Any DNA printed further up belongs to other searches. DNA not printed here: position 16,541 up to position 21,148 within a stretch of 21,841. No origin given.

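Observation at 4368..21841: At least five tandem giant paralogs (ZnR-cyclase-STAND-TPR-ConA-like) behind one promoter: candidate NLR-like sensor array with cyclic-nucleotide output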

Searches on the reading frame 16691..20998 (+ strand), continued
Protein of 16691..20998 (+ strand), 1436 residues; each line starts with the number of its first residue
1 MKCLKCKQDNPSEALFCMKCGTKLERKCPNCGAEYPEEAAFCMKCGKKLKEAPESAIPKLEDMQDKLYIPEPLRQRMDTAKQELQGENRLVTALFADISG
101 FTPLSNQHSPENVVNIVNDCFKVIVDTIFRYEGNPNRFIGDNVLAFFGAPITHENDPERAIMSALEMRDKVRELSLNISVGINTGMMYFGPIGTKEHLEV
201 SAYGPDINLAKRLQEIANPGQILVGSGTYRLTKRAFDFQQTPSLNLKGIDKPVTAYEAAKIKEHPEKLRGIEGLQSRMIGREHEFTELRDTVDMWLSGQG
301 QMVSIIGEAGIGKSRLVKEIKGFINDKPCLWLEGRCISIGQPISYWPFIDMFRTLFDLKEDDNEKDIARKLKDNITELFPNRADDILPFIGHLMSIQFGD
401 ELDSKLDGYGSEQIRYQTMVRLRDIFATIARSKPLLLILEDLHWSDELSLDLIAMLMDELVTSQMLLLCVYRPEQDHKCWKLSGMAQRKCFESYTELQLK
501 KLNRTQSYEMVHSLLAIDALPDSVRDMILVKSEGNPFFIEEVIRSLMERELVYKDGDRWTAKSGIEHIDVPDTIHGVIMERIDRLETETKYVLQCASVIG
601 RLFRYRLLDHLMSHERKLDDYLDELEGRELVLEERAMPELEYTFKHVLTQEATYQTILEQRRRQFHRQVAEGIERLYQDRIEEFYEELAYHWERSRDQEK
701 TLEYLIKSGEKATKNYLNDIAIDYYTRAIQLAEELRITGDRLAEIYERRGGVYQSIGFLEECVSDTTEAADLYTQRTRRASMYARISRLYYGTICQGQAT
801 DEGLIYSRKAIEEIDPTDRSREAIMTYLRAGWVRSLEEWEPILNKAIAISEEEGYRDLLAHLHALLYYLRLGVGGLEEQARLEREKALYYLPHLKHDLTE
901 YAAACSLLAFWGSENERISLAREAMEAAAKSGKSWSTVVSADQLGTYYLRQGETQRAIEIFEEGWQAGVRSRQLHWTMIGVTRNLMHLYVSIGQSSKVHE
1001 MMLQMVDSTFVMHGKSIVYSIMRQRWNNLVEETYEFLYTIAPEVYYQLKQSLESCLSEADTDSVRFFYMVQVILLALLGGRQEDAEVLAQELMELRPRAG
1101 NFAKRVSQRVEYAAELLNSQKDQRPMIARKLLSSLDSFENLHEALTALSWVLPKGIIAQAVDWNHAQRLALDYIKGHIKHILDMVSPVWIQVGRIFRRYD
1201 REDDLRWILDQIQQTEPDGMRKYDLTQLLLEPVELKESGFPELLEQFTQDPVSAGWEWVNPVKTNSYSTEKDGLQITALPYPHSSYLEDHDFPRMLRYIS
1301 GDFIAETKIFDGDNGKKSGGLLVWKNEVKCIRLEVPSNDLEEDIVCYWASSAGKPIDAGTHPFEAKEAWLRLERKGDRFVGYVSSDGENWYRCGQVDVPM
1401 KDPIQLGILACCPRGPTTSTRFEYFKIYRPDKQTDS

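Call 20: find_related_loci(query=A1, collection=genome_contigs, flank=10000)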
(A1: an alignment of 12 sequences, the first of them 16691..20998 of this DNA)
Query A1 (1436 aa) in genome_contigs; peptide patterns used: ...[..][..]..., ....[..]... (x = any residue, [..] = any of these).
600 stretches matched a pattern (row limit reached: there are more); 580 encode a relative of the query (tblastn E <= 1e-3); the best 80 are kept; 80 distinct loci.
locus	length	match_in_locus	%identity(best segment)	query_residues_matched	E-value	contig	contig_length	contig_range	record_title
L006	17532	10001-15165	43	3-1429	0e+0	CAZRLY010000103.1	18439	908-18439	MAG TPA_asm: uncultured bacterium isolate binchicken_co97_140 genome assembly, contig: NODE_12337_length_18439_cov_6.724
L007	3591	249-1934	69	1-545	0e+0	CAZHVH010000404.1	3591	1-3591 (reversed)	MAG TPA_asm: uncultured bacterium isolate binchicken_co6_520 genome assembly, contig: NODE_36483_length_3591_cov_23.4369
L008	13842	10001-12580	46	1-852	0e+0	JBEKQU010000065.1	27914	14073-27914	MAG: Spirochaetia bacterium isolate SPRUCE 495 SPRUCE_495_65, whole genome shotgun sequence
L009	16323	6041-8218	50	27-740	0e+0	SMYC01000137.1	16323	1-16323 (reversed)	MAG: Acidobacteria bacterium isolate N075bin57 k141_817859, whole genome shotgun sequence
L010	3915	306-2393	40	72-734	2e-171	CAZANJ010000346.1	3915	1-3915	MAG TPA_asm: uncultured Anaerolineales bacterium isolate binchicken_co8_337 genome assembly, contig: NODE_47096_length_3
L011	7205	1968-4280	36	1-753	2e-162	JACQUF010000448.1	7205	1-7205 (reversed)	MAG: Chloroflexi bacterium isolate NC_groundwater_1430_Ag_S-0.65um_63_16 S_p65_S5_coassembly_k141_5223721, whole genome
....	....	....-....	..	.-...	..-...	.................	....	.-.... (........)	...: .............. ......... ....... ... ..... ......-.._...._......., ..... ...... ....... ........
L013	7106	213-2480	38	15-764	8e-162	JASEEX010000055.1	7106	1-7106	MAG: Thermodesulfovibrionales bacterium isolate Yes46-09 NODE_55_length_7106_cov_108.327188, whole genome shotgun sequen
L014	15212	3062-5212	41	73-775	3e-160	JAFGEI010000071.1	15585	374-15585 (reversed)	MAG: Anaerolineae bacterium isolate Zod_Metabat.1220 k87_2954761, whole genome shotgun sequence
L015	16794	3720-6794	34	2-997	2e-158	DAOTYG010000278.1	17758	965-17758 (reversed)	MAG TPA_asm: Anaerolineae bacterium isolate H23_313 k115_469546, whole genome shotgun sequence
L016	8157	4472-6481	41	80-741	9e-158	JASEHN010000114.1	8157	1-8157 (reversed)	MAG: Thermodesulfobacteriota bacterium isolate Yes70-24 NODE_3982_length_8157_cov_5.670822, whole genome shotgun sequenc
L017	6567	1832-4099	36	1-735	1e-157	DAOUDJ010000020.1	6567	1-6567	MAG TPA_asm: Anaerolineales bacterium isolate M42_98 k117_875683, whole genome shotgun sequence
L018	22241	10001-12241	37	1-731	7e-156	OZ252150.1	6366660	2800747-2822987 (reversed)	MAG: Anaerolineales bacterium isolate ed016152-bc35-4daa-af1a-9bf7613e1c63 genome assembly, chromosome: 1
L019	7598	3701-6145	35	1-789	2e-154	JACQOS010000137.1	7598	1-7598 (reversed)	MAG: Chloroflexi bacterium isolate NC_groundwater_1287_Ag_S-0.2um_66_61 S_p2_S4_coassembly_k141_2691108, whole genome sh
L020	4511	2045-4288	36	1-734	2e-157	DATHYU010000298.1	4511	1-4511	MAG TPA_asm: Acidimicrobiia bacterium isolate SMAG_U16220 k141_66175, whole genome shotgun sequence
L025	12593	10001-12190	36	1-735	8e-151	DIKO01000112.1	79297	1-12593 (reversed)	MAG TPA_asm: Desulfobacteraceae bacterium UBA5616 UBA5616_contig_6542, whole genome shotgun sequence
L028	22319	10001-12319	35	17-761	3e-148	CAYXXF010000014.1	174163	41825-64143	MAG TPA_asm: uncultured Anaerolineales bacterium isolate SRP173033_co1_212 genome assembly, contig: NODE_79_length_17416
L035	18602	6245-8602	38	1-735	1e-169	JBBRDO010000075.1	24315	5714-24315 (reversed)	MAG: Chloroflexia bacterium isolate Co_metawrap_2454 Cmw_2454_k141_6681869_length_24315_cov_32.9947, whole genome shotgu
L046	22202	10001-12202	35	1-738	2e-140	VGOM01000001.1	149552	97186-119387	MAG: Chloroflexi bacterium isolate M_DeepCast_400m_m2_020 M_DeepCast_400m_m2_020_Ga0194112_10000052, whole genome shotgu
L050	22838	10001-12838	34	68-993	6e-138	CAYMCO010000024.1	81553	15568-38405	MAG TPA_asm: uncultured Anaerolineaceae bacterium isolate SRP323688_co1_47 genome assembly, contig: NODE_605_length_8155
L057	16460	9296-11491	33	1-735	6e-136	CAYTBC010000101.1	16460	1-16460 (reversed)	MAG TPA_asm: uncultured Desulfosarcina sp. isolate SRP214966_co3_311 genome assembly, contig: NODE_5126_length_16460_cov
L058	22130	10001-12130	35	1-714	6e-136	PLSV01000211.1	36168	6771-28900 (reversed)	MAG: Syntrophobacteraceae bacterium isolate bog_1154 73.20120700_S1D.281_contig_67970, whole genome shotgun sequence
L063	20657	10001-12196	35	1-735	6e-139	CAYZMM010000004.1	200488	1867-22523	MAG TPA_asm: uncultured Thermodesulfobacteriota bacterium isolate SRP141376_co2_50 genome assembly, contig: NODE_99_leng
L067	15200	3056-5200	34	1-731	1e-132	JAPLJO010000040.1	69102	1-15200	MAG: Deltaproteobacteria bacterium isolate LacPavin_0920_SED2_MAG_54_12 LacPavin_0920_SED2_scaffold_443, whole genome sh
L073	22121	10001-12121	36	1-731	2e-131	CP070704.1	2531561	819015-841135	MAG: Deltaproteobacteria bacterium isolate bin55 chromosome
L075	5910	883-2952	35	24-728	9e-132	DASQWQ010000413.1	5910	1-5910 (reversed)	MAG TPA_asm: Rubrobacter sp. isolate SMAG_U11017 k141_80544, whole genome shotgun sequence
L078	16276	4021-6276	36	3-734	2e-150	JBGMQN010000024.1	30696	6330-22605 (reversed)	MAG: Anaerolineales bacterium isolate N04_S1C25542 S1CNODE_278_length_30696_cov_35.350870, whole genome shotgun sequence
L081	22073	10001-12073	34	25-730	6e-128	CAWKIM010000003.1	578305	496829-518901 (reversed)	MAG: uncultured Rubrobacteraceae bacterium isolate MFD02840.bin.1.199 genome assembly, contig: contig_12767, whole genom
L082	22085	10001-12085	35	28-735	9e-128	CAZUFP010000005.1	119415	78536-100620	MAG TPA_asm: uncultured Gemmatimonadaceae bacterium isolate binchicken_co150_211 genome assembly, contig: NODE_189_lengt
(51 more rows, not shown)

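Call 22: find_encoding_contigs(protein=P0014, flank=10000, max_places=2)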
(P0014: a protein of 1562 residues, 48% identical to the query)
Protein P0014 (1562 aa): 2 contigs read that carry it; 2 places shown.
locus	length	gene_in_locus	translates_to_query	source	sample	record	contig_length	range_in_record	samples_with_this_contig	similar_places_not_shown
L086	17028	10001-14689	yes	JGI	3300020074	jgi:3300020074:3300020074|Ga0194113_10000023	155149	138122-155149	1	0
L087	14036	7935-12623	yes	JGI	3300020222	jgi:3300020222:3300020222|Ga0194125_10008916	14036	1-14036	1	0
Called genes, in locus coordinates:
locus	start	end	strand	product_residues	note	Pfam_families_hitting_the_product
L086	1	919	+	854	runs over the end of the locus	PF00270:DEAD, PF04851:ResIII (weak), PF00271:Helicase_C, PF08148:DSHCT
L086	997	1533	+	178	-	PF00583:Acetyltransf_1, PF13673:Acetyltransf_10 (weak), PF13508:Acetyltransf_7 (weak)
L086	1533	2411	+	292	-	PF13414:TPR_11 (faint), PF00514:Arm (faint), PF02985:HEAT (faint), PF03130:HEAT_PBS (faint), PF13513:HEAT_EZ (faint), PF13646:HEAT_2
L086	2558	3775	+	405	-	PF00595:PDZ (weak), PF13180:PDZ_2 (weak), PF17820:PDZ_6 (weak), PF13646:HEAT_2 (weak), PF00514:Arm (faint), PF02985:HEAT (faint), PF03130:HEAT_PBS (faint), PF13646:HEAT_2, +1 more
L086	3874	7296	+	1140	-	PF02384:N6_Mtase (weak), PF20473:MmeI_Mtase (faint), PF07669:Eco57I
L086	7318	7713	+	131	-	-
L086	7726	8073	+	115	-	-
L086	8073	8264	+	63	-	-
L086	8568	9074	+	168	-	PF01467:CTP_transf_like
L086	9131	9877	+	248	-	-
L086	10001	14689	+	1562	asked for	PF12773:DZR, PF13240:Zn_Ribbon_1 (weak), PF13248:Zn_ribbon_3 (faint), PF24463:DUF7577 (faint), PF00211:Guanylate_cyc, PF13191:AAA_16, PF13176:TPR_7 (faint), PF07081:DUF1349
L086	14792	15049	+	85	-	PF21748:UPF0150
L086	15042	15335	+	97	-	PF07927:HicA_toxin (faint)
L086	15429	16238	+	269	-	PF05685:Uma2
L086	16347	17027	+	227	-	PF05685:Uma2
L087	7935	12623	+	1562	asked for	PF12773:DZR, PF13240:Zn_Ribbon_1 (weak), PF13248:Zn_ribbon_3 (faint), PF24463:DUF7577 (faint), PF00211:Guanylate_cyc, PF13191:AAA_16, PF13176:TPR_7 (faint), PF07081:DUF1349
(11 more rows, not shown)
